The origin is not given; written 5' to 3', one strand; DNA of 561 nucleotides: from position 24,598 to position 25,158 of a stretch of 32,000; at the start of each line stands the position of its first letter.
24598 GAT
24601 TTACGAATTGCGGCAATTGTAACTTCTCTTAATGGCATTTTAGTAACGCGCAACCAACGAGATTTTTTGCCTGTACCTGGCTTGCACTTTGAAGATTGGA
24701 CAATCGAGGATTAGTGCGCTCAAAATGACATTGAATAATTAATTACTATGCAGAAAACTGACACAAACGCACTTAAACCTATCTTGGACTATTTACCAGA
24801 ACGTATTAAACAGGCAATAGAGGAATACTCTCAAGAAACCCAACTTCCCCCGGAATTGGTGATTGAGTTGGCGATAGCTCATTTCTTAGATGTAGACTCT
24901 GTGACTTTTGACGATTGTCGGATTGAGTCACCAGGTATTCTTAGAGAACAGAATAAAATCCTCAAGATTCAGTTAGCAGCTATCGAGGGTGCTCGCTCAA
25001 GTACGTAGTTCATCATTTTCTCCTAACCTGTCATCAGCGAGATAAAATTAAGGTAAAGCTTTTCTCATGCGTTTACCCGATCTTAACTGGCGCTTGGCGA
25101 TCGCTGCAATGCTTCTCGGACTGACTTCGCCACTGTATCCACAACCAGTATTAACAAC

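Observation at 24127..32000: Two ~0.85-kb direct repeats ~7 kb apart share a leader and a small gene but carry different nuclease cassettes (PIN versus GIY-YIG)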

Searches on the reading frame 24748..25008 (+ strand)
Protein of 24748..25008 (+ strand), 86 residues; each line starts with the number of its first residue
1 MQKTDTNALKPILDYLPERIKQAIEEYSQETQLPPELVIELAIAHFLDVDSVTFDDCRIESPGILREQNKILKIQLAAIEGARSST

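Call 5: search_protein_families(library=pfam, proteins=[window:24748-25008:+], max_evalue=1)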
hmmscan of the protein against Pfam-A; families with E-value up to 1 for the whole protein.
window:24748-25008:+ (86 aa): 0 families

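Call 6: search_protein_families(library=ncbifam, proteins=[window:24748-25008:+], max_evalue=1)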
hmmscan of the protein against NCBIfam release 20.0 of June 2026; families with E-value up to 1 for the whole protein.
window:24748-25008:+ (86 aa): 1 family
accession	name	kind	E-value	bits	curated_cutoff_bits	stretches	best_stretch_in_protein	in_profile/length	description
NF042972.1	AcrlCoAredClosAcrC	equivalog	0.09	11.4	640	1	52-83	211-242/378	acryloyl-CoA reductase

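Call 7: find_homologous_proteins(query=window:24748-25008:+)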
Query window:24748-25008:+ (86 aa): 101 proteins with E <= 0.001 among 102 candidates.
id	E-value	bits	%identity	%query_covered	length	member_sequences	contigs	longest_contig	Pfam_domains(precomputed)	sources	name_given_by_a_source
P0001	1.9e-47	176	100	100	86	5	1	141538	-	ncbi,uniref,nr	ncbi:hypothetical protein [Iningainema tapete]|uniref:Uncharacterized protein n=1 Tax=Iningainema ta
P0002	3.0e-38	147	90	91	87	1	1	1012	-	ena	-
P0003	1.6e-37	145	90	91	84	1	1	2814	-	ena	-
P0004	3.0e-37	144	87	91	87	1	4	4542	-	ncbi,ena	-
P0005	3.3e-37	144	90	91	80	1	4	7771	-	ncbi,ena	-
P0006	8.3e-36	139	86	91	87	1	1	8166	-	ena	-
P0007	1.1e-35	139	84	93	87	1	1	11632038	-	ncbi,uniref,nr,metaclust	ncbi:hypothetical protein WA1_09970 [Scytonema hofmannii PCC 7110]|uniref:Uncharacterized protein n=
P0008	1.3e-35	139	87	91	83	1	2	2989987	-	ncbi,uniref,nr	ncbi:hypothetical protein DSM106972_035630 [Dulcicalothrix desertica PCC 7102]|uniref:Uncharacterize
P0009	1.7e-35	138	86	91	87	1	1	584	-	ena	-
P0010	3.1e-35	137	83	93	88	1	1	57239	-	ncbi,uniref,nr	ncbi:hypothetical protein F7734_30040 [Scytonema sp. UIC 10036]|uniref:hypothetical protein n=1 Tax=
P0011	4.4e-35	137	86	90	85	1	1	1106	-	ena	-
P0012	1.5e-34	135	87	91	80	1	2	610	-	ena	-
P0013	1.8e-34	135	85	93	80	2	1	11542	-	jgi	jgi:hypothetical protein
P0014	2.2e-34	135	85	91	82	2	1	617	-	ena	-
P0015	3.6e-34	134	83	91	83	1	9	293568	-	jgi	jgi:stage III sporulation protein SpoIIIAA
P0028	2.1e-25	106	83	73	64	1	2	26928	-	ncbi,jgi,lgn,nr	ncbi:hypothetical protein BV378_25970 [Nostoc sp. RF31YmG]|jgi:stage III sporulation protein SpoIIIA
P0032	5.7e-19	86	45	86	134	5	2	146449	PF14377.12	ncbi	ncbi:MAG: hypothetical protein AAFV85_05265 [Cyanobacteria bacterium J06634_6]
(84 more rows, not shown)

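Call 9: find_encoding_contigs(protein=P0001, flank=10000, max_places=4)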
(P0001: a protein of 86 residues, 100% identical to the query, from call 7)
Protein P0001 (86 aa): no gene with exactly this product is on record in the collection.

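Call 10: find_encoding_contigs(protein=P0010, flank=10000, max_places=4)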
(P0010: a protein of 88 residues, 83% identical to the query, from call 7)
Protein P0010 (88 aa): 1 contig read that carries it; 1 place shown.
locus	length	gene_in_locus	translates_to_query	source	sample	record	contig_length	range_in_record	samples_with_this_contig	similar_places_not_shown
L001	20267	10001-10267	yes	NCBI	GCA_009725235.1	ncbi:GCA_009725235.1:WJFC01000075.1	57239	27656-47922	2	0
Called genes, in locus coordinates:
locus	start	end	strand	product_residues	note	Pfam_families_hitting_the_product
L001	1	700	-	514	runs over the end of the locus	-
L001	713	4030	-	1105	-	PF13086:AAA_11, PF13245:AAA_19 (faint), PF13604:AAA_30 (faint), PF01443:Viral_helicase1 (faint), PF13087:AAA_12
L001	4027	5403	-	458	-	PF00069:Pkinase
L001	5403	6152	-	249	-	PF13672:PP2C_2, PF07228:SpoIIE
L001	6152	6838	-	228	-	PF00092:VWA, PF13519:VWA_2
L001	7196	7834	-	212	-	-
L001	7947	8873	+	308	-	PF00165:HTH_AraC, PF12833:HTH_18, PF00165:HTH_AraC (weak)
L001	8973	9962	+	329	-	PF00106:adh_short, PF08659:KR, PF13561:adh_short_C2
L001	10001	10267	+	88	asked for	-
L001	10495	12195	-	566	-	PF00515:TPR_1 (faint), PF07719:TPR_2 (faint), PF13174:TPR_6 (faint), PF13181:TPR_8 (faint), PF13432:TPR_16 (faint), PF24575:TPR_Slam (faint), PF13414:TPR_11 (faint), PF13424:TPR_12 (weak), +1 more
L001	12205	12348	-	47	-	-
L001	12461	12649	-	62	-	PF14105:DUF4278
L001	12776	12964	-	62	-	-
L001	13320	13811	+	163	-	PF00583:Acetyltransf_1, PF13673:Acetyltransf_10, PF13508:Acetyltransf_7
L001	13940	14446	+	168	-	PF01243:PNPOx_N, PF16242:Pyrid_ox_like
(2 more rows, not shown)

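Call 12: find_related_loci(query=A2, collection=genome_contigs, flank=6000)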
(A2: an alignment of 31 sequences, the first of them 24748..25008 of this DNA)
Query A2 (86 aa) in genome_contigs; peptide patterns used: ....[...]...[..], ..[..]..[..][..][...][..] (x = any residue, [..] = any of these).
110 stretches matched a pattern; 45 encode a relative of the query (tblastn E <= 1e-3); 45 distinct loci.
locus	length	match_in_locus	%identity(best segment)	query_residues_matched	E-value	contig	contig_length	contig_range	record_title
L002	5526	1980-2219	90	1-80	3e-44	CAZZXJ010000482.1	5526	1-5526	MAG: uncultured Stigonema sp. isolate Brown_AA.bin.3 genome assembly, contig: NODE_2324_length_5526_cov_13.733321, whole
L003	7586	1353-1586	90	1-78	9e-44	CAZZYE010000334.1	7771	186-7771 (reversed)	MAG: uncultured Stigonema sp. isolate Brown_Z.bin.1 genome assembly, contig: NODE_3447_length_7771_cov_7.318300, whole g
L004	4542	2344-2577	87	1-78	1e-43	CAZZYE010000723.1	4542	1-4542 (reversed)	MAG: uncultured Stigonema sp. isolate Brown_Z.bin.1 genome assembly, contig: NODE_8764_length_4542_cov_7.749944, whole g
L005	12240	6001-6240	88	1-80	5e-43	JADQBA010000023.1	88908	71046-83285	MAG: Stigonema ocellatum SAG 48.90 = DSM 106950 isolate JP211 k141_36831, whole genome shotgun sequence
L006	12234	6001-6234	87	1-78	7e-42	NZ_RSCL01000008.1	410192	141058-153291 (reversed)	Dulcicalothrix desertica PCC 7102 sequence008, whole genome shotgun sequence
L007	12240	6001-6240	84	1-80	2e-41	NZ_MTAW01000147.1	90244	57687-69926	Nostoc sp. 106C 36_90244_29.6804_93_90244_0.410132529586455, whole genome shotgun sequence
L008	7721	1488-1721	85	1-78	2e-40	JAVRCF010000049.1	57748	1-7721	MAG: Aulosira sp. DedQUE10 contig_49, whole genome shotgun sequence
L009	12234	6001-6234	85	1-78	3e-39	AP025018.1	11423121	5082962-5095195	Calothrix sp. PCC 7716 DNA, complete genome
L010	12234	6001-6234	79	1-78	8e-39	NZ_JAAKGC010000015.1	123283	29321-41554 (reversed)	Aetokthonos hydrillicola CCALA 1050 contig_22, whole genome shotgun sequence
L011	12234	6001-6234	78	3-80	2e-38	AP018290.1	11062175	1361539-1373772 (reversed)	Calothrix sp. NIES-4105 DNA, nearly complete genome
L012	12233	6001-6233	89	1-78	7e-30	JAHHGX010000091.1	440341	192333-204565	MAG: Calothrix sp. FI2-JRJ7 scaffold_9_c1, whole genome shotgun sequence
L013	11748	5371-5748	53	1-77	1e-18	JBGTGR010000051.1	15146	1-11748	MAG: Elainellales cyanobacterium isolate JTS-RE22 k141_11160307, whole genome shotgun sequence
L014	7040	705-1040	55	12-73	3e-18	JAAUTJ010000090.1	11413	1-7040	MAG: Leptolyngbyaceae cyanobacterium SM1_3_5 NODE_2433_length_11413_cov_2.038455, whole genome shotgun sequence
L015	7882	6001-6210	48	3-75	5e-18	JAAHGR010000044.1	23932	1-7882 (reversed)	MAG: Symploca sp. SIO2E6 2E6_NODE_44, whole genome shotgun sequence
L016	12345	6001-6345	48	3-76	6e-18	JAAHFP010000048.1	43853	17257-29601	MAG: Symploca sp. SIO1C2 1C2_NODE_48, whole genome shotgun sequence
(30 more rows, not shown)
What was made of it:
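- Locus duplication is therefore recurrent and could predate the arrival of the leader (calls 7, 12).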

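Call 27: predict_structure(alignment_id=A2)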
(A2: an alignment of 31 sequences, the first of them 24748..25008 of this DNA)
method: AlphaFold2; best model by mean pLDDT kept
length: 86 residues; sequences in the alignment: 31
mean_pLDDT: 66.9   pTM: 0.39
mean pLDDT of the five models: 66.9, 65.0, 63.5, 62.9, 59.3
residues with pLDDT >= 90: 0; 70-90: 40; 50-70: 41; < 50: 5
segments of 3 or more residues with pLDDT < 50: 1-3
pLDDT, mean of each block of 10 residues (from residue 1): 52 75 82 78 66 56 58 73 59
secondary structure, 60 per line:
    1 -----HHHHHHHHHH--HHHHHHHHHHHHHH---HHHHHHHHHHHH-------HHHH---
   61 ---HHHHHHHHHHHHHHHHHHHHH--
elements in order: H6-15 H18-31 H35-46 H54-57 H64-84

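Call 28: search_protein_families(library=pfam, proteins=[L008:828-1094:+, L008:1091-1387:+, L010:5359-5661:+, L010:5621-5974:+, L010:6607-6807:-, L010:6804-7160:-, L005:6580-6825:+, L005:6822-7223:+, L003:87-482:-, L002:1153-1464:-], max_evalue=0.01)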
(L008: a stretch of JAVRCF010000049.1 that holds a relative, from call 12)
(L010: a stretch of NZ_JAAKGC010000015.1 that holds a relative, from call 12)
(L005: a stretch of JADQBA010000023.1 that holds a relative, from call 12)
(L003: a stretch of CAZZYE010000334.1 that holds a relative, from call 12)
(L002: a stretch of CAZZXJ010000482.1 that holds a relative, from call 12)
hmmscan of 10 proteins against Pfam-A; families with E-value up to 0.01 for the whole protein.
L008:828-1094:+ (88 aa): 1 family
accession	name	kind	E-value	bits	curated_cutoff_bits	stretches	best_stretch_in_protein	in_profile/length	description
PF03693.20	ParD_antitoxin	-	7.9e-07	29.8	21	1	2-44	6-48/81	Bacterial antitoxin of ParD toxin-antitoxin type II system and RHH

L008:1091-1387:+ (98 aa): 1 family
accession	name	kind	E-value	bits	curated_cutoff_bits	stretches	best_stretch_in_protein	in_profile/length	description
PF05016.21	ParE_toxin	-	1.4e-16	61.2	23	1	5-90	2-88/89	ParE toxin of type II toxin-antitoxin system, parDE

L010:5359-5661:+ (100 aa): 1 family
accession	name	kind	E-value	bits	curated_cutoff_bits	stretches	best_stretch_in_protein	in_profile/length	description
PF02604.26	PhdYeFM_antitox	-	6.1e-11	42.4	29.8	1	10-74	2-66/74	Antitoxin Phd_YefM, type II toxin-antitoxin system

L010:5621-5974:+ (117 aa): 1 family
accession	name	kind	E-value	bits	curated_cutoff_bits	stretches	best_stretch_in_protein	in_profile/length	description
PF05016.21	ParE_toxin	-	2.4e-08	34.9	23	1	18-111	1-88/89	ParE toxin of type II toxin-antitoxin system, parDE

L010:6607-6807:- (66 aa): 0 families

L010:6804-7160:- (118 aa): 0 families

L005:6580-6825:+ (81 aa): 2 families
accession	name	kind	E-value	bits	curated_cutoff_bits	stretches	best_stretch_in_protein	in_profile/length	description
PF04014.23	MazE_antitoxin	-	9.8e-14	51.5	24.7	1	3-45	1-43/48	Antidote-toxin recognition MazE, bacterial antitoxin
PF15937.10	PrlF_antitoxin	-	7.7e-09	36.1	32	1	4-45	2-43/99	prlF antitoxin for toxin YhaV_toxin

L005:6822-7223:+ (133 aa): 2 families
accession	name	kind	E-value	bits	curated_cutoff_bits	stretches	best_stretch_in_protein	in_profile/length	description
PF01850.27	PIN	-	3.6e-10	40.9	23.6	1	4-126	3-118/120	PIN domain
PF13470.12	PIN_3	-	0.0025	19.1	27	1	4-119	4-113/115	PIN domain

L003:87-482:- (131 aa): 8 families
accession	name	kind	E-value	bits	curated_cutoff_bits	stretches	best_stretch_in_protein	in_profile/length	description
PF13744.12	HTH_37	-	6.2e-08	32.8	27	1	50-104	24-80/80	Helix-turn-helix domain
PF01381.28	HTH_3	-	3.2e-07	30.7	23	1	51-99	3-52/55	Helix-turn-helix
PF13560.12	HTH_31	-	4.8e-06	27.2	27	1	51-82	8-39/64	Helix-turn-helix domain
PF04545.22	Sigma70_r4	-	0.0002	21.3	24.1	1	51-80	14-43/50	Sigma-70, region 4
PF12844.13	HTH_19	-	0.002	18.4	30.2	1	51-78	6-33/64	Helix-turn-helix domain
PF08281.18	Sigma70_r4_2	-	0.0033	17.5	25.7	0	54-76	23-45/54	Sigma-70, region 4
PF13443.12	HTH_26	-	0.0036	18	22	0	51-92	4-47/63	Cro/C1-type HTH DNA-binding domain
PF13413.12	HTH_25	-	0.0076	16.5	24.6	1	51-79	4-32/62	Helix-turn-helix domain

L002:1153-1464:- (103 aa): 6 families
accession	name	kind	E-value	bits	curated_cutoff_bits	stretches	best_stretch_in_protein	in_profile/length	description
PF01381.28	HTH_3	-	6.4e-08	33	23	1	34-70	1-38/55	Helix-turn-helix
PF13560.12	HTH_31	-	1.1e-07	32.5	27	1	34-81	6-54/64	Helix-turn-helix domain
PF12844.13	HTH_19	-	0.00013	22.2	30.2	1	34-63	4-33/64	Helix-turn-helix domain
PF13413.12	HTH_25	-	0.0003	21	24.6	1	33-66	1-34/62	Helix-turn-helix domain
PF13412.12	HTH_24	-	0.0011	19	21.9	1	33-61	8-36/48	Winged helix-turn-helix DNA-binding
PF01047.28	MarR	-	0.0063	16.8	24.6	0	33-62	8-37/59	MarR family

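Call 29: search_solved_structures(query=A2, max_evalue=10, show_alignments=2)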
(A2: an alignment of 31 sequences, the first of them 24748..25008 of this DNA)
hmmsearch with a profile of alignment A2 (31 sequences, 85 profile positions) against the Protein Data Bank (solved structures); distinct sequences matched with E-value up to 10: 1.
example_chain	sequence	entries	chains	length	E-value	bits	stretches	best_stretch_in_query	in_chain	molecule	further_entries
4e7w_A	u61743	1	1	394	1.7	11.8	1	9-47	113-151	Glycogen Synthase Kinase 3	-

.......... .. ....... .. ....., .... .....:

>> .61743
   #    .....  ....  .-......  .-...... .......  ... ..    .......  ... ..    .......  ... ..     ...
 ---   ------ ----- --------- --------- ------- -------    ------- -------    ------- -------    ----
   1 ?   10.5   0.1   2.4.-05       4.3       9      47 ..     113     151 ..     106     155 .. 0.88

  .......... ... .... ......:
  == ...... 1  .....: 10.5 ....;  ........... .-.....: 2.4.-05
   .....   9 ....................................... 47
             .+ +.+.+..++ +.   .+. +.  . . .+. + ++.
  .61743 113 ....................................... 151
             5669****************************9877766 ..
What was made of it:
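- Tried and rejected: PDB sequence search with the family profile: only a chance hit at E=1.7 (call 29).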

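Call 33: search_protein_families(library=padloc, proteins=[window:24748-25008:+, P0032], max_evalue=0.1)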
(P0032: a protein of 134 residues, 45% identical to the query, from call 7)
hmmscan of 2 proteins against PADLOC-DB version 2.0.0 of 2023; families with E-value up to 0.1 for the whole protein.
window:24748-25008:+ (86 aa): 0 families

P0032 (134 aa): 0 families

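Call 43: search_protein_representatives(alignment_id=A2)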
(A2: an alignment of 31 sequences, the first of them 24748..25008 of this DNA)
Query: 31 sequences, 85 profile positions. Proteins with E-value up to 0.001 (for the whole library): 123; up to 1e-10: 41; up to 1e-30: 2. The best 123 are listed.
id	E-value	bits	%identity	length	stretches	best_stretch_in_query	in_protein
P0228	2.2e-36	139.7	-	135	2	6-83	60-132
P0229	1.3e-31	124.3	-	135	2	4-71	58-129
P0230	4.2e-29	116.3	-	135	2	1-67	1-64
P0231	8.1e-29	115.4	-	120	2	15-62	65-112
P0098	9.3e-28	112.0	-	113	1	3-81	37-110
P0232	3.8e-27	110.1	-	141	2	7-75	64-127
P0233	8.2e-25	102.6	-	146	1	10-84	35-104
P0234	1.0e-24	102.3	-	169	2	9-61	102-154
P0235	2.6e-24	101.0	-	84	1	7-79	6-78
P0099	1.4e-23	98.6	-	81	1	14-79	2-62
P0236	1.8e-22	95.1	-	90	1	1-81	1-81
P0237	1.1e-21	92.5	-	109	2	8-60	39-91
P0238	1.9e-21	91.8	-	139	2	9-65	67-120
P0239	8.8e-20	86.5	-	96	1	6-80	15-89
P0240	3.7e-19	84.5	-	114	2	19-69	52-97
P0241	7.1e-19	83.6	-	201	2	7-82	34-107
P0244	8.6e-17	76.9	-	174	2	9-62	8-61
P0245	9.6e-17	76.7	-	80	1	3-79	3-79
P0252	9.3e-15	70.4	-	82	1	10-79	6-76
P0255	1.3e-13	66.7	-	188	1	5-80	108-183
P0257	3.8e-12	62.0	-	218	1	9-83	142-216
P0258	5.9e-12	61.4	-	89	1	7-77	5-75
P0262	2.9e-11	59.2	-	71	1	5-58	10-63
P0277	2.1e-08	50.0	-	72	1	6-59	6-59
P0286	8.7e-08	48.0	-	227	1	7-76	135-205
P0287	8.9e-08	48.0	-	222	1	3-79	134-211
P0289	1.6e-07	47.2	-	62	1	6-57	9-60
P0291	2.3e-07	46.7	-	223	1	5-82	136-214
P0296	6.8e-07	45.2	-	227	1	7-76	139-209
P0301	1.2e-06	44.4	-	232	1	5-73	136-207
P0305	1.4e-06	44.1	-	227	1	10-77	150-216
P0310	8.2e-06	41.7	-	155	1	3-58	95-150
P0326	9.1e-05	38.3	-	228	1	8-82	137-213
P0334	3.1e-04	36.7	-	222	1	4-80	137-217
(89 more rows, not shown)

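Call 44: search_protein_families(library=pfam, proteins=[P0241, P0255, P0257, P0286, P0287, P0291, P0296, P0301, P0305, P0326], max_evalue=0.01)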
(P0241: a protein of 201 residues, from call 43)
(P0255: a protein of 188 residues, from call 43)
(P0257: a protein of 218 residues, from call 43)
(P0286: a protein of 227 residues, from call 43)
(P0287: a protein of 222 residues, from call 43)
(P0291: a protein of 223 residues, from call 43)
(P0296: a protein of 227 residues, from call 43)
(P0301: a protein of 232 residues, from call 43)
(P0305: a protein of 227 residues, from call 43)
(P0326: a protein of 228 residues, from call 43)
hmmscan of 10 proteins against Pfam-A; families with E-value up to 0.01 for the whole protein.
P0241 (201 aa): 0 families

P0255 (188 aa): 1 family
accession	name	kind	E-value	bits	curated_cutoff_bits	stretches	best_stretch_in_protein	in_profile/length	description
PF01541.30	GIY-YIG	-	7.4e-05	23.4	22.6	1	20-95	2-78/78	GIY-YIG catalytic domain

P0257 (218 aa): 1 family
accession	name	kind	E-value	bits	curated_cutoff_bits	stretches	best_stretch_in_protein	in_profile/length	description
PF01541.30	GIY-YIG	-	5.1e-05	23.9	22.6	1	43-87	3-49/78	GIY-YIG catalytic domain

P0286 (227 aa): 1 family
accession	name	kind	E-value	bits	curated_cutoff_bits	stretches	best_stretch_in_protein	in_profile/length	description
PF01541.30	GIY-YIG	-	0.00054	20.7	22.6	1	41-69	3-31/78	GIY-YIG catalytic domain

P0287 (222 aa): 1 family
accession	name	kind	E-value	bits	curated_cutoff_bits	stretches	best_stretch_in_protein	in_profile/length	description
PF01541.30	GIY-YIG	-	0.00023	21.8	22.6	1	40-73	2-34/78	GIY-YIG catalytic domain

P0291 (223 aa): 3 families
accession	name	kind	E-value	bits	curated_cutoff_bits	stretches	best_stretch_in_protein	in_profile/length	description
PF01541.30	GIY-YIG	-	0.00014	22.5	22.6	1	42-79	3-39/78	GIY-YIG catalytic domain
PF06148.17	COG2_N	-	0.0057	17.2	24.3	1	121-167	15-63/75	COG2 N-terminal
PF24348.1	DUF7508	-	0.0079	16.8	26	0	32-69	13-53/79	Domain of unknown function (DUF7508)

P0296 (227 aa): 1 family
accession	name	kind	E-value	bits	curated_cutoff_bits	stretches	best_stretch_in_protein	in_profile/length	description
PF01541.30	GIY-YIG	-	0.001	19.8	22.6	1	40-71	2-32/78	GIY-YIG catalytic domain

P0301 (232 aa): 1 family
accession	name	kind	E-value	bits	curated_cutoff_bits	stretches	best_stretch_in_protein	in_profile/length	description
PF01541.30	GIY-YIG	-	0.0074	17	22.6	0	40-67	2-29/78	GIY-YIG catalytic domain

P0305 (227 aa): 1 family
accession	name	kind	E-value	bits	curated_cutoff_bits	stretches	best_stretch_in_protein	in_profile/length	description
PF01541.30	GIY-YIG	-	9.7e-05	23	22.6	1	51-77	3-29/78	GIY-YIG catalytic domain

P0326 (228 aa): 1 family
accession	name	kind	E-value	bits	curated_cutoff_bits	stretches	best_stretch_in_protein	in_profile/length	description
PF01541.30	GIY-YIG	-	0.0064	17.2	22.6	0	41-72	3-35/78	GIY-YIG catalytic domain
